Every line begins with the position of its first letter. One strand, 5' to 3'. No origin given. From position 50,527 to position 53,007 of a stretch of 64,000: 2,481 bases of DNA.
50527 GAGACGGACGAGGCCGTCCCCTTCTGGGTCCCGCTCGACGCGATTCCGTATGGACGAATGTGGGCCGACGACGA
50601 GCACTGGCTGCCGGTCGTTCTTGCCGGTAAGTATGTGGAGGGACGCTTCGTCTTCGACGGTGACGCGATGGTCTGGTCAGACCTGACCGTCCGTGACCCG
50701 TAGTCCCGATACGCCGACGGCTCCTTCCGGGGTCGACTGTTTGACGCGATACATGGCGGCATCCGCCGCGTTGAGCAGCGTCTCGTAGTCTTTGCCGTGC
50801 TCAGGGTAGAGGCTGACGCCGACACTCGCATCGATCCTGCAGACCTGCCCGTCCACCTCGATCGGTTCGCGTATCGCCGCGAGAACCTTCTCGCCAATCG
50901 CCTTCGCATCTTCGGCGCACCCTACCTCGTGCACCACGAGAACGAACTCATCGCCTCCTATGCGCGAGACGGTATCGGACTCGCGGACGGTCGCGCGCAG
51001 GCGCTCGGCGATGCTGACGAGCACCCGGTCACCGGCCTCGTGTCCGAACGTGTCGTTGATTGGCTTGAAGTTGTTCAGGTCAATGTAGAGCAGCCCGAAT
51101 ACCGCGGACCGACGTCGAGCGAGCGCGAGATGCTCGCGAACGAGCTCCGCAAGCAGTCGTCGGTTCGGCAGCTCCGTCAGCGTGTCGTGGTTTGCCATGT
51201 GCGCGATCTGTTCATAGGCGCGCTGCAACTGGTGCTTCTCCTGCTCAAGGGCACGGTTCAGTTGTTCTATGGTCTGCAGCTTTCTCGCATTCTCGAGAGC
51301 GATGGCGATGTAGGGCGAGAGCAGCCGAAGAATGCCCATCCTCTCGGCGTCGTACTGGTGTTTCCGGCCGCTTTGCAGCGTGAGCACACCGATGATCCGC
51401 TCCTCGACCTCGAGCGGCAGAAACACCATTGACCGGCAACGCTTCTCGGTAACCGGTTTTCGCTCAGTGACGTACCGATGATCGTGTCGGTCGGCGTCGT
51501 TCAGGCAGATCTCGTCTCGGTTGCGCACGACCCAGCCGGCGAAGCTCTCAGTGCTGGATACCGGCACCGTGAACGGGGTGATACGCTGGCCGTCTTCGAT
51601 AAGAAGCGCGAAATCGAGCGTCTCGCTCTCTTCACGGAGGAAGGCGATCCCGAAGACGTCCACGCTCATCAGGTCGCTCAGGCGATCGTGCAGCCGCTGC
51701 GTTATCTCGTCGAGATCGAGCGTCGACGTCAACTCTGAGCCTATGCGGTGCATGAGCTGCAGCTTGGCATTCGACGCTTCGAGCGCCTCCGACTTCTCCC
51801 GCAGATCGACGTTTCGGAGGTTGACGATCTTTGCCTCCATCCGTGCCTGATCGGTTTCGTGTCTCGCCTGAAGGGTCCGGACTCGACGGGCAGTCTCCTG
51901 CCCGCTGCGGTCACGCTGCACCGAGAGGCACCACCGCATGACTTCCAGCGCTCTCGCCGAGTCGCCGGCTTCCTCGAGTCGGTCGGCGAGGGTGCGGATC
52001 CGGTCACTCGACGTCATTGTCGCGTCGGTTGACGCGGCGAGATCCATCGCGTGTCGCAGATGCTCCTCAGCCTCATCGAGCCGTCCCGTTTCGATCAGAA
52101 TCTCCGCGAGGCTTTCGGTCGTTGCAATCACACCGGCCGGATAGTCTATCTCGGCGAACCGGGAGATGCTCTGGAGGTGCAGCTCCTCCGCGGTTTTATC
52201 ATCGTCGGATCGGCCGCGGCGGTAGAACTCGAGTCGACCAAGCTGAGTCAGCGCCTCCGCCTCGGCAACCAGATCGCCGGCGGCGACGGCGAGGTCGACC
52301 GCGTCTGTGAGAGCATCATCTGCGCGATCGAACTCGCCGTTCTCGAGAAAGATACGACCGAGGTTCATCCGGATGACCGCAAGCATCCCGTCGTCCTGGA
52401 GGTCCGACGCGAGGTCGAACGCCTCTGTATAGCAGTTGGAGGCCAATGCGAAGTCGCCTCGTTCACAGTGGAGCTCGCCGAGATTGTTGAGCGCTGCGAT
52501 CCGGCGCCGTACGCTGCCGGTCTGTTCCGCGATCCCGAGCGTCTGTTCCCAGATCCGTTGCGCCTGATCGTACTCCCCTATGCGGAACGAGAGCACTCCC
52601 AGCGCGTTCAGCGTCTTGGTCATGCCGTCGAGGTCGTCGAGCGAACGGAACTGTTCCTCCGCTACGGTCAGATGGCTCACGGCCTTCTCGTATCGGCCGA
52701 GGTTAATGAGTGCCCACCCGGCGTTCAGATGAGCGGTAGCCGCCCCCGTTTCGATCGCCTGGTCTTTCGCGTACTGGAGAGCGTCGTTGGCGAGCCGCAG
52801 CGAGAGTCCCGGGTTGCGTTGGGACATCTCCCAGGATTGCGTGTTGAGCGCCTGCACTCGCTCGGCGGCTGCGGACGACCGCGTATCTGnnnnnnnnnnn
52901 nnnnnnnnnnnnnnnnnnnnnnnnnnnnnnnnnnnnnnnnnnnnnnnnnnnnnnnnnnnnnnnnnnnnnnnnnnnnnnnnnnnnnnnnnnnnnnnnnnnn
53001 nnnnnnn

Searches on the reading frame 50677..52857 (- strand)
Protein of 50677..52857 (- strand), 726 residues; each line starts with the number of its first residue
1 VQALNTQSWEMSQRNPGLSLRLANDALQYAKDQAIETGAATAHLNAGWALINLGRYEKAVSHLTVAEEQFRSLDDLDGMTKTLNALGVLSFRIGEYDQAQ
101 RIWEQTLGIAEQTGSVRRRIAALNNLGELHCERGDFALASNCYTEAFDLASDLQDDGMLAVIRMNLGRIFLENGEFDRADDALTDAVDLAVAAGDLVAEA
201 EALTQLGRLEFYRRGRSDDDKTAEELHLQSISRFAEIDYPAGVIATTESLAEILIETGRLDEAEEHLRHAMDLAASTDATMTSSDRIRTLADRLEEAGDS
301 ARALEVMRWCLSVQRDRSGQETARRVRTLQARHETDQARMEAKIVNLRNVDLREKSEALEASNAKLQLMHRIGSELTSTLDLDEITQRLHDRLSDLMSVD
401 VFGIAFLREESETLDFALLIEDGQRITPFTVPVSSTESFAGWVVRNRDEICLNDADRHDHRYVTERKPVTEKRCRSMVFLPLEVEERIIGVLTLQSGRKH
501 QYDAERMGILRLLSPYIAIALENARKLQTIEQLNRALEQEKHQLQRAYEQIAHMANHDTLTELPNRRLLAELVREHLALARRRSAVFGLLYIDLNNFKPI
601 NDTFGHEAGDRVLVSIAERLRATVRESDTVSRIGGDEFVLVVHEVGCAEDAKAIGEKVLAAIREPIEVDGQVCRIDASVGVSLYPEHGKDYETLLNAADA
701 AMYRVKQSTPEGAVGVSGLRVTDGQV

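Call 61: search_protein_families(library=pfam, proteins=[window:50677-52857:-], max_evalue=0.00001)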
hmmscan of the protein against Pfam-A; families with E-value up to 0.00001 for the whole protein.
window:50677-52857:- (726 aa): 15 families
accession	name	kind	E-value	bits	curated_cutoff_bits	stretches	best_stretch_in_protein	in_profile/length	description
PF00990.26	GGDEF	-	5.3e-46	156.8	23.8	1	555-708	1-157/161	Diguanylate cyclase, GGDEF domain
PF13424.12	TPR_12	-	4e-26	91.5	30.1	2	81-150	4-75/77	Tetratricopeptide repeat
PF07719.23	TPR_2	-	3.4e-18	64.6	27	0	121-151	2-32/34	Tetratricopeptide repeat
PF13185.12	GAF_2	-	1.4e-16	61.4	28.6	1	380-522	2-136/136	GAF domain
PF13181.12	TPR_8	-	4.1e-15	55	25.7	0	250-275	7-32/34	Tetratricopeptide repeat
PF00515.34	TPR_1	-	3.9e-14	52.2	27.8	0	121-151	2-32/34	Tetratricopeptide repeat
PF17874.7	TPR_MalT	-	1e-13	51.7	45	1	11-189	12-190/336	MalT-like TPR region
PF13374.12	TPR_10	-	1.3e-12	47.7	27.5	0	245-273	3-31/42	Tetratricopeptide repeat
PF13176.12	TPR_7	-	6.1e-12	45.1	27.9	0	122-155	1-34/36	Tetratricopeptide repeat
PF01590.32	GAF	-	3.5e-11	44.2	22.4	1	381-521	1-133/133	GAF domain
PF13492.12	GAF_3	-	8.4e-11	42.8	27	1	381-523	1-129/129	GAF domain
PF07721.20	TPR_4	-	1.4e-09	38.1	27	0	248-268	5-25/26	Tetratricopeptide repeat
PF14559.12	TPR_19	-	6.1e-07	30.1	25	0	250-271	31-52/68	Tetratricopeptide repeat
PF13432.12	TPR_16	-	1.1e-06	29.4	32.7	0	25-68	15-59/65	Tetratricopeptide repeat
PF13174.12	TPR_6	-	4.7e-06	27.4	26.3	0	42-64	2-24/33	Tetratricopeptide repeat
